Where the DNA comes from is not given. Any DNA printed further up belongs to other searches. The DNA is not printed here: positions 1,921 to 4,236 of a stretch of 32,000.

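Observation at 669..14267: KDG/KDPG sugar-acid island organised like a bacterial uronate-polysaccharide utilisation locus, in an apparently archaeal genome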

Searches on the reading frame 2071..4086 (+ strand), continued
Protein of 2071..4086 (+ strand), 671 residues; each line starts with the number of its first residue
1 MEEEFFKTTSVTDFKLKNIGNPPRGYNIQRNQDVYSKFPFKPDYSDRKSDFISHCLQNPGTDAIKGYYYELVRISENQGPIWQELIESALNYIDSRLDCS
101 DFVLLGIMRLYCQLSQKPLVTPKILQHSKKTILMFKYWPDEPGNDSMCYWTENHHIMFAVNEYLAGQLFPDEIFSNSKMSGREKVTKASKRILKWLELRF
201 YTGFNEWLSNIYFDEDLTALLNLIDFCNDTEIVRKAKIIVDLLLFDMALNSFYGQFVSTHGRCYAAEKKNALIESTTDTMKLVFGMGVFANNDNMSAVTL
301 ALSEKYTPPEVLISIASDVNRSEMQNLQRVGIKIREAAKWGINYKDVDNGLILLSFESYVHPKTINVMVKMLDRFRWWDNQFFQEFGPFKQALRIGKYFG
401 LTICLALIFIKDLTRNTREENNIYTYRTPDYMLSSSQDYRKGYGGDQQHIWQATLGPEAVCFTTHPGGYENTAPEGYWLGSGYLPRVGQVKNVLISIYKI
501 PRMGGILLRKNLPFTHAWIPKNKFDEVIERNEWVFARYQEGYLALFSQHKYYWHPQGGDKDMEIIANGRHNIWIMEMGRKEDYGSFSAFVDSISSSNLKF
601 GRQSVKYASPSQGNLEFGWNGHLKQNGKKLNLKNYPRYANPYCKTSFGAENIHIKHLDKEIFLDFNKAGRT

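Call 25: fold_search(model_id=the predicted structure, library=pdb)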
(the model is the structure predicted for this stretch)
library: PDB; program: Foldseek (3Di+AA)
matches with E <= 10: 697; with E <= 0.001: 11
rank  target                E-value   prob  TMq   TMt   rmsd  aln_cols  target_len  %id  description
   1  1n7q_A                5.3e-06  1.00  0.32  0.30  20.4       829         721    7  Streptococcus pneumoniae Hyaluronate Lyase W291A/W292A Double Mutant complex with hyaluronan hexasacchride (released 2002-12-31)
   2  2brv                  1.0e-05  0.99  0.23  0.22  21.3       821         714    8  Crystal structure of Streptococcus Pneumoniae Hyaluronate Lyase from 70percent saturated malonate. (released 2006-04-05)
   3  3a0o_A                3.7e-05  0.97  0.21  0.19  19.9       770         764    9  Crystal structure of alginate lyase from Agrobacterium tumefaciens C58 (released 2010-03-31)
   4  1n7o                  8.1e-05  0.96  0.23  0.22  20.3       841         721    8  Streptococcus pneumoniae Hyaluronate Lyase F343V Mutant (released 2002-12-31)
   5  8khw                  9.9e-05  0.97  0.20  0.23  20.0       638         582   11  The crystal structure of glycosaminoglycan lyase GAGase VII (released 2024-09-04)
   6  1c82_A                1.2e-04  1.00  0.33  0.32  18.8       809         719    8  MECHANISM OF HYALURONAN BINDING AND DEGRADATION: STRUCTURE OF STREPTOCOCCUS PNEUMONIAE HYALURONATE LYASE IN COMPLEX WI (released 2001-04-05)
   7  8khv                  1.4e-04  0.92  0.17  0.19  20.3       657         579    9  The crystal structure of glycosaminoglycan lyase GAGase II (released 2024-09-04)
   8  1f1s                  1.9e-04  0.92  0.22  0.19  20.9       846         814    8  CRYSTAL STRUCTURE OF STREPTOCOCCUS AGALACTIAE HYALURONATE LYASE AT 2.1 ANGSTROM RESOLUTION. (released 2002-01-16)
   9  3afl_A                2.1e-04  0.97  0.27  0.24  19.2       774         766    7  Crystal structure of exotype alginate lyase Atu3025 H531A complexed with alginate trisaccharide (released 2010-04-28)
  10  7bjt_A                7.3e-04  0.85  0.21  0.20  20.4       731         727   10  Structure-function analysis of a new PL17 oligoalginate lyase from the marine bacterium Zobellia galactanivorans DsijT (released 2021-07-14)
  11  8g0o_B                8.9e-04  0.66  0.19  0.17  21.7       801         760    8  Crystal structure of Y281F mutant of Hyaluronate lyase B from Cutibacterium acnes (released 2023-12-13)
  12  1hn0                  1.5e-03  0.60  0.21  0.16  22.0       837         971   10  CRYSTAL STRUCTURE OF CHONDROITIN ABC LYASE I FROM PROTEUS VULGARIS AT 1.9 ANGSTROMS RESOLUTION (released 2003-04-08)
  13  7eip                  2.1e-03  0.63  0.22  0.18  21.5       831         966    9  Crystal structure of ligand-free chondroitin ABC lyase I (released 2021-08-25)
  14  2q1f_A                3.5e-03  0.77  0.27  0.21  14.1       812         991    9  Crystal structure of chondroitin sulfate lyase abc from bacteroides thetaiotaomicron wal2926 (released 2008-01-29)
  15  8fyg_B                3.5e-03  0.44  0.19  0.18  20.6       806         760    8  Crystal structure of Hyaluronate lyase A from Cutibacterium acnes (released 2023-12-13)
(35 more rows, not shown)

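Call 30: find_related_loci(query=A1, collection=genome_contigs, flank=10000)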
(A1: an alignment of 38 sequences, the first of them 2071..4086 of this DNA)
Query A1 (671 aa) in genome_contigs; peptide patterns used: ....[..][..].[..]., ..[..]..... (x = any residue, [..] = any of these).
246 stretches matched a pattern; 244 encode a relative of the query (tblastn E <= 1e-3); the best 80 are kept; 80 distinct loci.
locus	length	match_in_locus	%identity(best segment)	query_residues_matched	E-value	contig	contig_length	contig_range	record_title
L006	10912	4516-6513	90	1-666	0e+0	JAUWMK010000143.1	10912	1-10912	MAG: Promethearchaeum sp. isolate CSMAG_2396 CSMAG_2396_k141_1868664_length_10912_cov_7.0000, whole genome shotgun seque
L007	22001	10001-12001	78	1-667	0e+0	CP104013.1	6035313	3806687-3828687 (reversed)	Candidatus Lokiarchaeum ossiferum isolate Loki-B35 chromosome, complete genome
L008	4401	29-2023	70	1-665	0e+0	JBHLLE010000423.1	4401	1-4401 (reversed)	MAG: Candidatus Hermodarchaeota archaeon isolate DZ1M.378 DZ1M.378@113824, whole genome shotgun sequence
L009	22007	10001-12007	59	2-670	0e+0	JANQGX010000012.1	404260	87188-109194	MAG: SAR324 cluster bacterium isolate PL23b_bin.69 k99_2253313, whole genome shotgun sequence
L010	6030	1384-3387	58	2-670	0e+0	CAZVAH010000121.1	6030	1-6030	MAG TPA_asm: uncultured Bacteriovoracaceae bacterium isolate SRP068000_co4_477 genome assembly, contig: NODE_25624_lengt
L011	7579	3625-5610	58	2-664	0e+0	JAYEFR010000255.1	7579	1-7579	MAG: Thermodesulfobacteriota bacterium isolate MAG267 MAG267_255, whole genome shotgun sequence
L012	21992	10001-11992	58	2-665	0e+0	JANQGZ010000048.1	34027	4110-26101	MAG: SAR324 cluster bacterium isolate PL23b_bin.72 k99_1232976, whole genome shotgun sequence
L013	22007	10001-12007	56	2-670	0e+0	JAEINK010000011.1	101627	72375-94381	MAG: Spirochaetales bacterium isolate MAG2 NODE_215_length_101627_cov_23.999892, whole genome shotgun sequence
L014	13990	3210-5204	57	4-670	0e+0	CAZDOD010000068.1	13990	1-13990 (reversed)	MAG TPA_asm: uncultured Thermodesulfobacteriota bacterium isolate binchicken_co129_644 genome assembly, contig: NODE_132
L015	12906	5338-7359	55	4-670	0e+0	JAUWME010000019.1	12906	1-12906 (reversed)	MAG: Candidatus Zymogenus sp. isolate CSMAG_2390 CSMAG_2390_k141_876327_length_12906_cov_3.9664, whole genome shotgun se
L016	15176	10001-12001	55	2-671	0e+0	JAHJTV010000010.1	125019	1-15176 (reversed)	MAG: bacterium isolate OS_PC_MetaG.mb.69 OS_PC_MetaG.mb.69_k141_37099, whole genome shotgun sequence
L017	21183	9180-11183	55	4-670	0e+0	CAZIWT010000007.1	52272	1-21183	MAG TPA_asm: uncultured Thermodesulfobacteriota bacterium isolate binchicken_co334_237 genome assembly, contig: NODE_911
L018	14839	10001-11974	54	9-670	0e+0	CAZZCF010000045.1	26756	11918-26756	MAG TPA_asm: uncultured Leptospirales bacterium isolate binchicken_co334_180 genome assembly, contig: NODE_2950_length_2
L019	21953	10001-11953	55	2-654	0e+0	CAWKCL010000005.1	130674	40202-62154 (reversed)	MAG: uncultured delta proteobacterium isolate MFD03899.bin.1.137 genome assembly, contig: contig_353, whole genome shotg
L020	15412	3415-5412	54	4-670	0e+0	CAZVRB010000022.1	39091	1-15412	MAG TPA_asm: uncultured Leptospiraceae bacterium isolate binchicken_co13_469 genome assembly, contig: NODE_1090_length_3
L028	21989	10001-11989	52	4-670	0e+0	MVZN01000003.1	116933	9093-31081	MAG: Spirochaetes bacterium ADurb.BinA120 BWY96_contig000003, whole genome shotgun sequence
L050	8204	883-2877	48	10-670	0e+0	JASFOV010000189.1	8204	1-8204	MAG: Anaerolineae bacterium isolate D0819M12metaG_Bin_204 D0819M12metaG_FD_scaffold_1202_c1, whole genome shotgun sequen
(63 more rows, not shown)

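Call 35: search_protein_families(library=pfam, proteins=[L028:1726-2859:+, L028:2856-3869:+, L028:6761-7390:+, L028:7395-8432:+, L028:8429-9874:+, L028:13186-14700:+, L028:14788-16026:+, L028:16150-16887:+, L017:13875-16289:+, L017:1561-2586:+], max_evalue=0.001)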
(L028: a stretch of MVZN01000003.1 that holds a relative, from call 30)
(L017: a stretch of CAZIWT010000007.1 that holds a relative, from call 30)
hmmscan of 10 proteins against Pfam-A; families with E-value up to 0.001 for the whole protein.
L028:1726-2859:+ (377 aa): 1 family
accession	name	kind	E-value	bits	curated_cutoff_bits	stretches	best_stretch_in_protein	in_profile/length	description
PF00724.26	Oxidored_FMN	-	2.1e-27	96.7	27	1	13-341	8-337/342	NADH:flavin oxidoreductase / NADH oxidase family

L028:2856-3869:+ (337 aa): 4 families
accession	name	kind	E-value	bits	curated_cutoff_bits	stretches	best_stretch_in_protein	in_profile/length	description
PF13377.12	Peripla_BP_3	-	1e-26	94.5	26.5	1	172-329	2-167/167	Periplasmic binding protein-like domain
PF00356.27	LacI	-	6.7e-14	51.8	27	1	9-52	2-45/46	Bacterial regulatory proteins, lacI family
PF13407.12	Peripla_BP_4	-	0.00045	20.3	35.1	1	142-306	79-253/258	Periplasmic binding protein domain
PF04552.19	Sigma54_DBD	-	0.00083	19.6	22.8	0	5-30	48-73/160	Sigma-54, DNA binding domain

L028:6761-7390:+ (209 aa): 1 family
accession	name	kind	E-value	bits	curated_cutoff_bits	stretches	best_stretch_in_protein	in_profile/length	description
PF06283.17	ThuA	-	5.3e-26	92.6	33.4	1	50-200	49-209/209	Trehalose utilisation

L028:7395-8432:+ (345 aa): 3 families
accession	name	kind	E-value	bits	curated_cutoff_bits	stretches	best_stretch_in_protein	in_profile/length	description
PF22725.1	GFO_IDH_MocA_C3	-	3.1e-23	82.6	27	1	138-257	7-123/124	GFO/IDH/MocA C-terminal domain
PF01408.29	GFO_IDH_MocA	-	8.8e-22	78.5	24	1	6-124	2-120/120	Oxidoreductase family, NAD-binding Rossmann fold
PF02894.22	GFO_IDH_MocA_C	-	5e-14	53.1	22.9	1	140-334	5-215/218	Oxidoreductase family, C-terminal alpha/beta domain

L028:8429-9874:+ (481 aa): 3 families
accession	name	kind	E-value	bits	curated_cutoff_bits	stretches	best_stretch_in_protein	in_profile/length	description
PF13347.12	MFS_2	-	8e-83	278.8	27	1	16-446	2-426/427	MFS/sugar transport protein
PF07690.21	MFS_1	-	9.7e-18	64.6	33.4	1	22-381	8-346/347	Major Facilitator Superfamily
PF12832.13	MFS_1_like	-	6.4e-06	25.9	25.2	1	37-317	25-294/373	MFS_1 like family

L028:13186-14700:+ (504 aa): 0 families

L028:14788-16026:+ (412 aa): 14 families
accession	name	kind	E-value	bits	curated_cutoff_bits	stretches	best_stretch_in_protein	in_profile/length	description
PF13432.12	TPR_16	-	1.4e-21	77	32.7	1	232-297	1-63/65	Tetratricopeptide repeat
PF13174.12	TPR_6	-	1.3e-20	73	26.3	0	232-260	4-32/33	Tetratricopeptide repeat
PF07719.23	TPR_2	-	1.8e-16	59.3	27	0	150-182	2-34/34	Tetratricopeptide repeat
PF13428.12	TPR_14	-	3.3e-13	49.3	23.5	0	152-191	4-43/44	Tetratricopeptide repeat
PF00515.34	TPR_1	-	4.6e-13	48.8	27.8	0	150-180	2-32/34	Tetratricopeptide repeat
PF14559.12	TPR_19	-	5.6e-13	49.4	25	0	239-292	2-52/68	Tetratricopeptide repeat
PF13424.12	TPR_12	-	1e-10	42.1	30.1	0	232-294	6-74/77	Tetratricopeptide repeat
PF13525.12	YfiO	-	4.8e-10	40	25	0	227-292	4-69/203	Outer membrane lipoprotein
PF13181.12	TPR_8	-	3.3e-08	33.5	25.7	0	150-172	2-24/34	Tetratricopeptide repeat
PF13176.12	TPR_7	-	7.3e-07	29.2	27.9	0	153-179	3-31/36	Tetratricopeptide repeat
PF13431.12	TPR_17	-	8.1e-06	26.2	24.4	0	58-86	2-27/34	Tetratricopeptide repeat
PF12895.13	ANAPC3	-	1.4e-05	25.7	27.2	0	278-325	2-47/82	Anaphase-promoting complex, cyclosome, subunit 3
PF13371.12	TPR_9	-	1.8e-05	25.1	35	0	307-342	35-70/73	Tetratricopeptide repeat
PF14853.12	Fis1_TPR_C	-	0.00044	20.8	25.3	0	159-186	11-38/53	Fis1 C-terminal tetratricopeptide repeat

L028:16150-16887:+ (245 aa): 0 families

L017:13875-16289:+ (804 aa): 1 family
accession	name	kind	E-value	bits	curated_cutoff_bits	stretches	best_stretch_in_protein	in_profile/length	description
PF01804.23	Penicil_amidase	-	2.9e-218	727.6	21.3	1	45-790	1-674/675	Penicillin amidase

L017:1561-2586:+ (341 aa): 13 families
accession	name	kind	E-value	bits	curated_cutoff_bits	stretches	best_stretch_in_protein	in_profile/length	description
PF00356.27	LacI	-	1.8e-14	53.6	27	1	16-58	1-43/46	Bacterial regulatory proteins, lacI family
PF13377.12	Peripla_BP_3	-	3e-14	53.9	26.5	1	186-336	8-166/167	Periplasmic binding protein-like domain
PF13936.12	HTH_38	-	8.7e-06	25.8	27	1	15-35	21-41/44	Helix-turn-helix domain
PF13384.12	HTH_23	-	2.3e-05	24.5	24.6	1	12-37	15-40/50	Homeodomain-like domain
PF01381.28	HTH_3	-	2.4e-05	24.7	23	1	7-45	2-40/55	Helix-turn-helix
PF13560.12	HTH_31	-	3.5e-05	24.5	27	1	7-54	7-55/64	Helix-turn-helix domain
PF00165.29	HTH_AraC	-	8.6e-05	23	26.6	1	11-38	5-32/42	Bacterial regulatory helix-turn-helix proteins, AraC family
PF13412.12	HTH_24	-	0.00016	21.6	21.9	1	14-36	17-39/48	Winged helix-turn-helix DNA-binding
PF09339.16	HTH_IclR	-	0.00018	21.7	22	1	10-36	14-40/52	IclR helix-turn-helix domain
PF13542.12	HTH_Tnp_ISL3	-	0.00035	20.4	27.4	1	13-36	26-48/51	Helix-turn-helix domain of transposase family ISL3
PF00532.27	Peripla_BP_1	-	0.00058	19.9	22.2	1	125-303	54-249/281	Periplasmic binding proteins and sugar binding domain of LacI family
PF02796.21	HTH_7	-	0.00069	20.1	23.8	0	16-37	23-44/45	Helix-turn-helix domain of resolvase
PF12802.13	MarR_2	-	0.00082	19.9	27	0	14-36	20-42/61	MarR family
